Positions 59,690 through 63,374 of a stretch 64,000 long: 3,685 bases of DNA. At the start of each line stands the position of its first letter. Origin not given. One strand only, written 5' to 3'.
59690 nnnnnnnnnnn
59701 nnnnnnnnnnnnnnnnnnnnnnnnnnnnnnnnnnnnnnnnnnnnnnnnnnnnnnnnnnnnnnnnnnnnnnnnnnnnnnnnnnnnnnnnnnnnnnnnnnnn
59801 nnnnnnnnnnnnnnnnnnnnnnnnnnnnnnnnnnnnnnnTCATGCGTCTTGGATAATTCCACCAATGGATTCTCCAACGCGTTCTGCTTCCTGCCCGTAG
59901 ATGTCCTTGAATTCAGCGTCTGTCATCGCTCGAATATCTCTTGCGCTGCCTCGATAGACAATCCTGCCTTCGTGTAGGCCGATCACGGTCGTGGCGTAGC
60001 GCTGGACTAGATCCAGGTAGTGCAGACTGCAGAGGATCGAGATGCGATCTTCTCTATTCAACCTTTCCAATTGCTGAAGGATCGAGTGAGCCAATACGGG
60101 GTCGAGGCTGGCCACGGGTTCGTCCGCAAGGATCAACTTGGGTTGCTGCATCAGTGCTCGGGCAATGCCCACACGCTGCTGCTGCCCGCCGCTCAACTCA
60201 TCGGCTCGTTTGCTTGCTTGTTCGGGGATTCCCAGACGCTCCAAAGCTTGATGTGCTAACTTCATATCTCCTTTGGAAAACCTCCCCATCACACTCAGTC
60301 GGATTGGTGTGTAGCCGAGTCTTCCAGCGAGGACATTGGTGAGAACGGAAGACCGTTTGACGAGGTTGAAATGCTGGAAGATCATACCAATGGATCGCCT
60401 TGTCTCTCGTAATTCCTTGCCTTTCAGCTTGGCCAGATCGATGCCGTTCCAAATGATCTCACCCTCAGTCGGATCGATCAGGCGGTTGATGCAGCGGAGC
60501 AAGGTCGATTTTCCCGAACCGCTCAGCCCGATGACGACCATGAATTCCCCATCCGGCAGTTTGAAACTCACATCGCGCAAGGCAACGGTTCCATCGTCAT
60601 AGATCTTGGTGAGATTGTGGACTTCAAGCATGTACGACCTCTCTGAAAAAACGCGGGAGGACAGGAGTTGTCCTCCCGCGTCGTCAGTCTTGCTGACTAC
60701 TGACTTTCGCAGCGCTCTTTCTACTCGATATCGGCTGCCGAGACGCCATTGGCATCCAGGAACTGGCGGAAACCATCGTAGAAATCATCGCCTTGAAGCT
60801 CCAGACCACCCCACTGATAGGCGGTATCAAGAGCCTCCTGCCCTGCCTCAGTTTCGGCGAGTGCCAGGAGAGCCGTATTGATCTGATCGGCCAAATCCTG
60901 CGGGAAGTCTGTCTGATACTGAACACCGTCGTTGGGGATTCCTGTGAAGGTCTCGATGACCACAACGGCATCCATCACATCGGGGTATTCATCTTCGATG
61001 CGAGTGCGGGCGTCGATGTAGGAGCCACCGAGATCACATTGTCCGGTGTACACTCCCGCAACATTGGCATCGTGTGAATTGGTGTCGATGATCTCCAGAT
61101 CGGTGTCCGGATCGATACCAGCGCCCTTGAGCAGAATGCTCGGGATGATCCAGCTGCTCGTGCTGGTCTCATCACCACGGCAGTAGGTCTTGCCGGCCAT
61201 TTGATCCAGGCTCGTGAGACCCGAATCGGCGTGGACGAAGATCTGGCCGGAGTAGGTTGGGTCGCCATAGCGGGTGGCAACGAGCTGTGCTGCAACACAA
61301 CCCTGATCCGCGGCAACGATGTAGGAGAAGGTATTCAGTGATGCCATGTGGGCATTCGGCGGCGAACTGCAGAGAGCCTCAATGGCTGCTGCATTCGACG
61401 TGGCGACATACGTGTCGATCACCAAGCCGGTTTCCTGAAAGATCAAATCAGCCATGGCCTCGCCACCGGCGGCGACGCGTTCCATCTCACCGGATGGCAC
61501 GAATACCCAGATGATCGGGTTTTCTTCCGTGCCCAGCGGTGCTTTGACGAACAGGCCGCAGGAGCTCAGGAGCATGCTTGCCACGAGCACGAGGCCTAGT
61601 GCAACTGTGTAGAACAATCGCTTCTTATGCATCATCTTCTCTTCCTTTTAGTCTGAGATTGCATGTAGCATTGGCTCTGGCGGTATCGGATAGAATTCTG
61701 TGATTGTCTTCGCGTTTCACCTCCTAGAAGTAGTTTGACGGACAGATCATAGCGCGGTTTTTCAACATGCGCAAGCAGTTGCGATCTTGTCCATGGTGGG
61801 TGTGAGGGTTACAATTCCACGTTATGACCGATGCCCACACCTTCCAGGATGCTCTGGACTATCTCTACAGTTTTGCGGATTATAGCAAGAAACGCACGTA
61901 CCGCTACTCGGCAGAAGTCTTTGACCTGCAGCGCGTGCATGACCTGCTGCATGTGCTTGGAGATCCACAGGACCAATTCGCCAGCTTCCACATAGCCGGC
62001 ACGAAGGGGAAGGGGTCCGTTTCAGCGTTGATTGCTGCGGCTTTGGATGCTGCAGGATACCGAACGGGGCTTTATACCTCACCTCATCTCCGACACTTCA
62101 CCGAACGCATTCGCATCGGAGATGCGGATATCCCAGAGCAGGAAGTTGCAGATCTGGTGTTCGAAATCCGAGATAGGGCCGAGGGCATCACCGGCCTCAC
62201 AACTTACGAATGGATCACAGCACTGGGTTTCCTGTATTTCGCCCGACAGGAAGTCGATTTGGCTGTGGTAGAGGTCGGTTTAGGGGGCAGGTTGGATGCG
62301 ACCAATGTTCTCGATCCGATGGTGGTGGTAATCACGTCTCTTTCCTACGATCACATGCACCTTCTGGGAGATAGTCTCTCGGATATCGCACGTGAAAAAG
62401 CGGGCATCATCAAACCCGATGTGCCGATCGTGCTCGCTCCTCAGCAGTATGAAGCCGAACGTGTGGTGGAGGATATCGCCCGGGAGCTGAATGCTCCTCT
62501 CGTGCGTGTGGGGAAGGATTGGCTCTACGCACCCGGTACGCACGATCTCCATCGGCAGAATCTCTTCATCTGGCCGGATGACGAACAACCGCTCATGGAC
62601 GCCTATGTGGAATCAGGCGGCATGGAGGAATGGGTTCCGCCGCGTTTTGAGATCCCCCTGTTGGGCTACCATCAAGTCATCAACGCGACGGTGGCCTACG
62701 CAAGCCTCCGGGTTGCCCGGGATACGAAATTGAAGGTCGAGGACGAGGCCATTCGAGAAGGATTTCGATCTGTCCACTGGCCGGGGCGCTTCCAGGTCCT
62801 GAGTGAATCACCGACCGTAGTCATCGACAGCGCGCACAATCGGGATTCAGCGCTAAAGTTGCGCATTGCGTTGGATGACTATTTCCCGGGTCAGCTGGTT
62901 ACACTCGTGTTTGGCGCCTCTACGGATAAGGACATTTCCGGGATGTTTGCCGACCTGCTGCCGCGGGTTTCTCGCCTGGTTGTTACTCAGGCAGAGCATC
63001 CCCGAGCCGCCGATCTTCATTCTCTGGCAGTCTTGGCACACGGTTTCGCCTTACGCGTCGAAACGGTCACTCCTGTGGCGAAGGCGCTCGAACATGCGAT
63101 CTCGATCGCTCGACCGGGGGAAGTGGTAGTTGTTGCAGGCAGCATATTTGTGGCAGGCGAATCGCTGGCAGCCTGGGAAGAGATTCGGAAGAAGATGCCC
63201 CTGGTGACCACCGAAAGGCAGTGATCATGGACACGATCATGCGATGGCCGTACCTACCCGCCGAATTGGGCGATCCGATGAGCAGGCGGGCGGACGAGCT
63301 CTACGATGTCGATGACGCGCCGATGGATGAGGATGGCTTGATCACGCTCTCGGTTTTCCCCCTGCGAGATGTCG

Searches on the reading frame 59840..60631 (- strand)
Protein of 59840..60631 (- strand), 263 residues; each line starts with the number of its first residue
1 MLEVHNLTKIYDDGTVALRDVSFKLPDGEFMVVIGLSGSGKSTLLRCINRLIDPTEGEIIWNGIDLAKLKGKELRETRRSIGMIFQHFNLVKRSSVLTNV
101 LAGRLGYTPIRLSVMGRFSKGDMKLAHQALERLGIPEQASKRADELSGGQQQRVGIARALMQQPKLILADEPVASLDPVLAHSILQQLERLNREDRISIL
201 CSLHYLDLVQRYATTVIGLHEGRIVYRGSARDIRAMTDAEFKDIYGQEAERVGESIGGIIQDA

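Call 50: search_protein_families(library=pfam, proteins=[window:59840-60631:-], max_evalue=0.0001)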
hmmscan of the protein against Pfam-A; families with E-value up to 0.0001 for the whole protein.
window:59840-60631:- (263 aa): 3 families
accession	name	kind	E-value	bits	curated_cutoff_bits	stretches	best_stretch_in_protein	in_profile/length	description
PF00005.33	ABC_tran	-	6e-38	131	25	1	18-174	1-137/137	ABC transporter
PF13304.12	AAA_21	-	7e-08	33.3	27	0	30-54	1-25/304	AAA domain, putative AbiEii toxin, Type IV TA system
PF13555.12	AAA_29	-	8.3e-05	22.7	27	0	14-62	10-55/61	P-loop containing region of AAA domain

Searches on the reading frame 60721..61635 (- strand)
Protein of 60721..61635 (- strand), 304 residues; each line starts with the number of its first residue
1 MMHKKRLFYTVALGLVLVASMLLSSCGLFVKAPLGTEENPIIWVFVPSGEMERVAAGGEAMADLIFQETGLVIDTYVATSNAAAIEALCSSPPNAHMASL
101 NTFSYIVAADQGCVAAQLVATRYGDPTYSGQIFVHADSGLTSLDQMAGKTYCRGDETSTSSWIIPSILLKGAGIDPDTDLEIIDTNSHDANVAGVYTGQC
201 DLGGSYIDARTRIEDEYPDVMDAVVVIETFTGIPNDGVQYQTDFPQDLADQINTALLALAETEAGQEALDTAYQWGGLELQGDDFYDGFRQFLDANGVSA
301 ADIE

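Call 50: search_protein_families(library=pfam, proteins=[window:60721-61635:-], max_evalue=0.0001)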
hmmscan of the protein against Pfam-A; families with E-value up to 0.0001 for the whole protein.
window:60721-61635:- (304 aa): 1 family
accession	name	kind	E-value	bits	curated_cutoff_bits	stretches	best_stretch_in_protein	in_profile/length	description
PF12974.12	Phosphonate-bd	-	3.6e-44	151.4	27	1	45-279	3-235/242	ABC transporter, phosphonate, periplasmic substrate-binding protein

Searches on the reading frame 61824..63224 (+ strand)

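Call 50: search_protein_families(library=pfam, proteins=[window:61824-63224:+], max_evalue=0.0001)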
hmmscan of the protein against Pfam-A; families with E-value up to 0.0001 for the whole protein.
window:61824-63224:+ (466 aa): 2 families
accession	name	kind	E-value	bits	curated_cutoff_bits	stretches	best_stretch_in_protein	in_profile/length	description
PF02875.26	Mur_ligase_C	-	9.2e-19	69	28.4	1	321-440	1-126/127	Mur ligase, glutamate ligase domain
PF08245.18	Mur_ligase_M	-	4.3e-12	46.8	24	1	57-294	1-199/200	Mur ligase middle domain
